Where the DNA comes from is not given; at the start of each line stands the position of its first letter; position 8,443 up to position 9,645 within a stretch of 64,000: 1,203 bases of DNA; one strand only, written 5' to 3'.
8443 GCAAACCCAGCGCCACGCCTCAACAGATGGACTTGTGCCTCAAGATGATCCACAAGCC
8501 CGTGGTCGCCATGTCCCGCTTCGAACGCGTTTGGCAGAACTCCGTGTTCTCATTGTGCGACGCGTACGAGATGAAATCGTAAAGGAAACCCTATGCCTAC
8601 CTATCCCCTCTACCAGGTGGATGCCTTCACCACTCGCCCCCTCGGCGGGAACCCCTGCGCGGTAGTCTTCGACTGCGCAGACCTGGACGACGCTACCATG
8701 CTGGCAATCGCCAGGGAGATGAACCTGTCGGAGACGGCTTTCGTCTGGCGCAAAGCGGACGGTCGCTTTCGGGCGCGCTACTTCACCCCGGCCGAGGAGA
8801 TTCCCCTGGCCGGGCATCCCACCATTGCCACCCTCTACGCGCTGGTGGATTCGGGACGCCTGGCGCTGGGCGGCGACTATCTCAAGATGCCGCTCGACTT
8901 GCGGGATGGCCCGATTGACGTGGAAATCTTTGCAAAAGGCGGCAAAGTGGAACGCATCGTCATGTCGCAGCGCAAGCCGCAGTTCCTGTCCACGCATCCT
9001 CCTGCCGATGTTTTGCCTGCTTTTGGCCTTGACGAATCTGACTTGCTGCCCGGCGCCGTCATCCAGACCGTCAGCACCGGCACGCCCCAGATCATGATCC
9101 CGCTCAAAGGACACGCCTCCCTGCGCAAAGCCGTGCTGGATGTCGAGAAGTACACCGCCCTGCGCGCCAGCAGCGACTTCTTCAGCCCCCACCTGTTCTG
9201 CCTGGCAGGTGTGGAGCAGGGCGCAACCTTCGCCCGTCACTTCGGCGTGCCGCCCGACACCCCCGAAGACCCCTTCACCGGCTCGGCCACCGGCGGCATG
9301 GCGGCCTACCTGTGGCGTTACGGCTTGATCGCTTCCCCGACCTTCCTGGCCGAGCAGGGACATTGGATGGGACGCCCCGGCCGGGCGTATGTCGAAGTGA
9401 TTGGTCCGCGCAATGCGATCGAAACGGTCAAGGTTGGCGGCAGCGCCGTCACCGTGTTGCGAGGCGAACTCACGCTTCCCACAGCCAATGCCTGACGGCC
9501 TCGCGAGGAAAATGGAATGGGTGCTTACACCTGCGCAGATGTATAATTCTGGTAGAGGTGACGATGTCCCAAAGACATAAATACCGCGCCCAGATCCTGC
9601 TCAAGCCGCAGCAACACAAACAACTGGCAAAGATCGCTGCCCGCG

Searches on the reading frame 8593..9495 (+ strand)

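Call 39: search_protein_families(library=pfam, proteins=[window:8593-9495:+], max_evalue=0.00001)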
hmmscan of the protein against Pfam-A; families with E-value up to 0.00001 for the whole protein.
window:8593-9495:+ (300 aa): 1 family
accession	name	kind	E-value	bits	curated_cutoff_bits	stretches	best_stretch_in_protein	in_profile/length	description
PF02567.21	PhzC-PhzF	-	3.2e-56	191.3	27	1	9-291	1-281/281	Phenazine biosynthesis-like protein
